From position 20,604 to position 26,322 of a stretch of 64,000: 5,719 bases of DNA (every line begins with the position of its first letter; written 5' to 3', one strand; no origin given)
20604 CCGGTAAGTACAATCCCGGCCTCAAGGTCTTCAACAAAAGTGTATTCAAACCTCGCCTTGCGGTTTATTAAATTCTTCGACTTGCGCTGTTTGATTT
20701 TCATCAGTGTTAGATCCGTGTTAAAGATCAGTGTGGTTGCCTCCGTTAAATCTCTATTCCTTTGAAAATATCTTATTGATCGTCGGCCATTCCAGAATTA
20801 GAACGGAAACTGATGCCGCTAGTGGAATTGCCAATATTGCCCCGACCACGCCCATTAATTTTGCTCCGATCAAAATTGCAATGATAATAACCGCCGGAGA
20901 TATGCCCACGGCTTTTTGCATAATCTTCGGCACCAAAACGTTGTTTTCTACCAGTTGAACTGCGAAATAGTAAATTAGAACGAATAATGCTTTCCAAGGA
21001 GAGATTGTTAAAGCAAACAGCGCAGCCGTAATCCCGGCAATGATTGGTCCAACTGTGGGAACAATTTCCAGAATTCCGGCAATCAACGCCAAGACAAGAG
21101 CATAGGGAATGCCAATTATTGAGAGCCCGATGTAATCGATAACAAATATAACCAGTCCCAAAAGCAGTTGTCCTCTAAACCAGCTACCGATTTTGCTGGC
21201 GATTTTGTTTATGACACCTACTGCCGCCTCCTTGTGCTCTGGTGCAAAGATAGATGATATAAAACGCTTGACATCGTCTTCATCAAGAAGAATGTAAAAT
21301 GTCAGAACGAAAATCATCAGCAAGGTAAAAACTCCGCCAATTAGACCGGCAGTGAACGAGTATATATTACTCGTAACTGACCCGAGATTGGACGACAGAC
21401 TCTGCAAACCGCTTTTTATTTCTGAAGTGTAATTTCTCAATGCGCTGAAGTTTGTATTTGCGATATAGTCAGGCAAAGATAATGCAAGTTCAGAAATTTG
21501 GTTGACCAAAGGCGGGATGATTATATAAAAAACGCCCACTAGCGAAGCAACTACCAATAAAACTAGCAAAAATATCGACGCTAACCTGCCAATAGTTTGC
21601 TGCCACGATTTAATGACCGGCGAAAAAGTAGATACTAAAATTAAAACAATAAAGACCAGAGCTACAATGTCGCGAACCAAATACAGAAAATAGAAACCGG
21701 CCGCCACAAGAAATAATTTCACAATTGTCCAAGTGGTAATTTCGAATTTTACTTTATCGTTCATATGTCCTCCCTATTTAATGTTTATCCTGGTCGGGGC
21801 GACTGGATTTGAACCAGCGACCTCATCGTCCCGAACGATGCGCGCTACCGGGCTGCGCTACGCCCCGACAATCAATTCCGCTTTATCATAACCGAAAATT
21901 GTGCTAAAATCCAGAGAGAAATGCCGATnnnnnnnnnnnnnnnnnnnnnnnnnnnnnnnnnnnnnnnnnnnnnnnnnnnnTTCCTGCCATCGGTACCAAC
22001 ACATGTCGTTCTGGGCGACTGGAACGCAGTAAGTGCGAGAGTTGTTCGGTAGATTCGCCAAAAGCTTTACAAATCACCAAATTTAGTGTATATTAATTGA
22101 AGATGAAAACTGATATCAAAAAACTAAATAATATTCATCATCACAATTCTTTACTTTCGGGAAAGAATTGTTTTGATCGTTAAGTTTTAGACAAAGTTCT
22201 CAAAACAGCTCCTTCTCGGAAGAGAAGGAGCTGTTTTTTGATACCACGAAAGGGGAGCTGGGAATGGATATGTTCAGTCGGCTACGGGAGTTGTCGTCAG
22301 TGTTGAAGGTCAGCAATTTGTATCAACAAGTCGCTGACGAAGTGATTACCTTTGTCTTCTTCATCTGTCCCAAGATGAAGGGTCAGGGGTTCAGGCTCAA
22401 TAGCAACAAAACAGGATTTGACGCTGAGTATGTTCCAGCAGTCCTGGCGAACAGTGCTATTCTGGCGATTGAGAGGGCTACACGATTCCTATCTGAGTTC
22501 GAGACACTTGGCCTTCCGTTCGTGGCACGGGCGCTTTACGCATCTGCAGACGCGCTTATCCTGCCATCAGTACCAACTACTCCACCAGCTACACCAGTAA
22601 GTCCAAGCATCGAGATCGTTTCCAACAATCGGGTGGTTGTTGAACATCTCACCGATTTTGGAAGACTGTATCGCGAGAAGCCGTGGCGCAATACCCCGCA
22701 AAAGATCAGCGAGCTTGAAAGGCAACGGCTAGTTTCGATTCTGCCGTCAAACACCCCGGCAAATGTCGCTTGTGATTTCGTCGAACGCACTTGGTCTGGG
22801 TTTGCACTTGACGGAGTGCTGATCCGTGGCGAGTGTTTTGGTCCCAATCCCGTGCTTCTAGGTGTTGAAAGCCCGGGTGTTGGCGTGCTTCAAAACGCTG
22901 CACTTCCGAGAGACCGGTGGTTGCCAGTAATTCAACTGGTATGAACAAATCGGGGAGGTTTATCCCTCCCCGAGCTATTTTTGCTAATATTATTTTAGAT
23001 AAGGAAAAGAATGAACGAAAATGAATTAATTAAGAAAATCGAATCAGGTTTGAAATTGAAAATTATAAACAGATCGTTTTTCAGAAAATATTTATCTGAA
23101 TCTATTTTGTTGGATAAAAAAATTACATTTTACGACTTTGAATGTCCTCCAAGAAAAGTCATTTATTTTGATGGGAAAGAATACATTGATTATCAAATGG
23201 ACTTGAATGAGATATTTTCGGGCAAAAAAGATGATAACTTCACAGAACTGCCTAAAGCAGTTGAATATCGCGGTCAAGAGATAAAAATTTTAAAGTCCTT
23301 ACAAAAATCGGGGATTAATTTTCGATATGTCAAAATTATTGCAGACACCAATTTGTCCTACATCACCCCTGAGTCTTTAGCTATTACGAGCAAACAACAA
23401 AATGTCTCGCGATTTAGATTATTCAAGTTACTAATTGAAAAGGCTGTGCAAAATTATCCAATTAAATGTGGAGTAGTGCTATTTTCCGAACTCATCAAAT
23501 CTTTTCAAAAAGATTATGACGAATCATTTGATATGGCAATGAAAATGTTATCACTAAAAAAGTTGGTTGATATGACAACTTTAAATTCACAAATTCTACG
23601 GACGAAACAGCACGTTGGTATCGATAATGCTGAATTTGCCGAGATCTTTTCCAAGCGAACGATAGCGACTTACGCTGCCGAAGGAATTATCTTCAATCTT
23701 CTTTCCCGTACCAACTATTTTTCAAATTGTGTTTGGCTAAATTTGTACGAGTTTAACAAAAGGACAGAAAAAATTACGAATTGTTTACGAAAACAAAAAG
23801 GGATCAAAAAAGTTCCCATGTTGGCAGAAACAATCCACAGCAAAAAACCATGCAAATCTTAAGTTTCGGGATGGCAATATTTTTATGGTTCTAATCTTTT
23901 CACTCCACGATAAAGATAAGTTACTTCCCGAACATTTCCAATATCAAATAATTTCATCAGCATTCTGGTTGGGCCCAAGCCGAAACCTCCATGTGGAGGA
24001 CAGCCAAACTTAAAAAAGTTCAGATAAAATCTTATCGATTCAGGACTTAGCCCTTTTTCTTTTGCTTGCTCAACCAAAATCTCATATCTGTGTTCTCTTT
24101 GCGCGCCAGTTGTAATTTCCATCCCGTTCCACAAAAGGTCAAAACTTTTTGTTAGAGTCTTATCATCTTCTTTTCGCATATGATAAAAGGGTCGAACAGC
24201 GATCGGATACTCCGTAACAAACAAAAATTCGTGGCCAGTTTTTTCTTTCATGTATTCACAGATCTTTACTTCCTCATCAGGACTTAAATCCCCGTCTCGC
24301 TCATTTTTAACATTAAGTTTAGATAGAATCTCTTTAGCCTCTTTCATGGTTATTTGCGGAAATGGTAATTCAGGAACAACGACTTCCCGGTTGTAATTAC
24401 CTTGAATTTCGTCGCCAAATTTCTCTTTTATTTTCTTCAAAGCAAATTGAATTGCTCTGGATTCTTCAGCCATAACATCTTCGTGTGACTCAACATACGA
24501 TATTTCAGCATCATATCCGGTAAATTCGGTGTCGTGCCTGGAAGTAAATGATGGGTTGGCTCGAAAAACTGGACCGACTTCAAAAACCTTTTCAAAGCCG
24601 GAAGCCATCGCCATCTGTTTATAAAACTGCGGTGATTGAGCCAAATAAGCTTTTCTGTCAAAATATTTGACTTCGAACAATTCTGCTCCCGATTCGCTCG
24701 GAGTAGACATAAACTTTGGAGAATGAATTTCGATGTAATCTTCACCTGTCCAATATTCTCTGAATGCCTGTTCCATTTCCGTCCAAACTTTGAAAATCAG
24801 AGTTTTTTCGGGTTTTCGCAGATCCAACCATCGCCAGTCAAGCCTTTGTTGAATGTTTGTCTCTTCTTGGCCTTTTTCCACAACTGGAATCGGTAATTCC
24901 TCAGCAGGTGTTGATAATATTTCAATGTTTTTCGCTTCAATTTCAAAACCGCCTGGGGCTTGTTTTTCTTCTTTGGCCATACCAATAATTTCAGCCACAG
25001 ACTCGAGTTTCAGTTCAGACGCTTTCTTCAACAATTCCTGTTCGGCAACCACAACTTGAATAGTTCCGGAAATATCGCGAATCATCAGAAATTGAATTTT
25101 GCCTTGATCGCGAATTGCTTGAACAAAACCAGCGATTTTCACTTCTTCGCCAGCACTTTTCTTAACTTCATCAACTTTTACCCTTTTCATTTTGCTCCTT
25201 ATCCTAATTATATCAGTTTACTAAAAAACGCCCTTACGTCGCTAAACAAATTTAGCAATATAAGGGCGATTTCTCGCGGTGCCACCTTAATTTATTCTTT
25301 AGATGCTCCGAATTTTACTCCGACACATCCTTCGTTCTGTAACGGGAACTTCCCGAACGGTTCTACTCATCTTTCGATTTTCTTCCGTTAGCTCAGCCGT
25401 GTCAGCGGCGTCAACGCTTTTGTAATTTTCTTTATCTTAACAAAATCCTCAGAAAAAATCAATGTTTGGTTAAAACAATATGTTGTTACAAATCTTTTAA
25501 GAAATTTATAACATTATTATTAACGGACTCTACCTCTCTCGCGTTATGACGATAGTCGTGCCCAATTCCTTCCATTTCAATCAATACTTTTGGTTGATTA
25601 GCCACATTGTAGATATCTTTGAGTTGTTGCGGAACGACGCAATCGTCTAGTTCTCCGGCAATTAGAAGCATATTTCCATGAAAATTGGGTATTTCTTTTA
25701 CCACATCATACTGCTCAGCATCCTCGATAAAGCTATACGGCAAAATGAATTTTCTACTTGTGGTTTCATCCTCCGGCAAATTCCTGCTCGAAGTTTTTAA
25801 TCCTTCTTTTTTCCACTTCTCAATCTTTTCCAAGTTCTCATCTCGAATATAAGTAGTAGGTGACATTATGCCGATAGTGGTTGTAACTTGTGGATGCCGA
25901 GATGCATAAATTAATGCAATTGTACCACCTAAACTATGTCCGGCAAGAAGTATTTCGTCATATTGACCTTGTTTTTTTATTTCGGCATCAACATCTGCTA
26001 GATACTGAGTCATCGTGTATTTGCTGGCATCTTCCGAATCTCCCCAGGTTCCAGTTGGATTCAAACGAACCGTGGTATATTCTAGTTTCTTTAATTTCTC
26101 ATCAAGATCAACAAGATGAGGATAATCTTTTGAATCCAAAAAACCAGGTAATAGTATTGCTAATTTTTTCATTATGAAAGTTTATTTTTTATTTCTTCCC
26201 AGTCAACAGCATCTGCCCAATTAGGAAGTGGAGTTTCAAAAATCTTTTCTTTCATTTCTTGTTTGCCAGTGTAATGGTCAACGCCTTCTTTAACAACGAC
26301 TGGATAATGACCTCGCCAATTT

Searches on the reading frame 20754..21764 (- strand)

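Call 41: search_protein_families(library=pfam, proteins=[window:20754-21764:-], max_evalue=0.001)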
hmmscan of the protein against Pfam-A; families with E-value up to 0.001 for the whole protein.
window:20754-21764:- (336 aa): 1 family
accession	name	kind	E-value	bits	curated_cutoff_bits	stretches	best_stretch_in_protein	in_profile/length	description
PF01594.21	AI-2E_transport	-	5.2e-61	207.1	34.3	1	16-326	4-326/327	AI-2E family transporter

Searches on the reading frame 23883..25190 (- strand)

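Call 41: search_protein_families(library=pfam, proteins=[window:23883-25190:-], max_evalue=0.001)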
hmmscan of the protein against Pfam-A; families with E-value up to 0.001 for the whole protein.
window:23883-25190:- (435 aa): 2 families
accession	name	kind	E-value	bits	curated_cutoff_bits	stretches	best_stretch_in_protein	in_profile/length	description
PF00152.25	tRNA-synt_2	-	5.1e-74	249.6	25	1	114-425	3-303/308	tRNA synthetases class II (D, K and N)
PF01336.31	tRNA_anti-codon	-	2.8e-13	50.1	27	1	17-92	1-75/75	OB-fold nucleic acid binding domain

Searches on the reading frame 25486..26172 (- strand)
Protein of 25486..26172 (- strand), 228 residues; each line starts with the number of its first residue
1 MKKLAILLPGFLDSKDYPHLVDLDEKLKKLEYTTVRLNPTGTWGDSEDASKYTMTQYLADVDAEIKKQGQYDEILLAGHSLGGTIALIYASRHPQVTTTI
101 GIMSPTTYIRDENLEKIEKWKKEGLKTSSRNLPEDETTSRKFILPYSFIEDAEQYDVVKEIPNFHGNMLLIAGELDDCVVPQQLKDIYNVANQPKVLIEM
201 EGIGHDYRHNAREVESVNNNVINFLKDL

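Call 41: search_protein_families(library=pfam, proteins=[window:25486-26172:-], max_evalue=0.001)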
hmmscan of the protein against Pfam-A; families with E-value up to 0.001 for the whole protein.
window:25486-26172:- (228 aa): 8 families
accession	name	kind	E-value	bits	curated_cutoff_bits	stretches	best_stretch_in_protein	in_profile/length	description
PF00561.26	Abhydrolase_1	-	1.8e-12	47.9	25.8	1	6-96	4-93/245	alpha/beta hydrolase fold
PF12146.15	Hydrolase_4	-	1.9e-10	40.9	27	1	25-134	25-136/239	Serine aminopeptidase, S33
PF00756.26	Esterase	-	9.5e-08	32.5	22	1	61-125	106-170/251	Putative esterase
PF12697.13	Abhydrolase_6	-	3.9e-06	28.1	26.3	1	6-95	2-85/217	Alpha/beta hydrolase family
PF03959.19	FSH1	-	2.1e-05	24.7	21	1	34-199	63-194/211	Serine hydrolase (FSH1)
PF00326.27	Peptidase_S9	-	3.5e-05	23.8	22.6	1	51-224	42-205/213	Prolyl oligopeptidase family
PF08840.17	BAAT_C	-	0.00012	22.7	20.9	1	72-179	22-127/210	BAAT / Acyl-CoA thioester hydrolase C terminal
PF01764.32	Lipase_3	-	0.00017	22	22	1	52-91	44-82/140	Lipase (class 3)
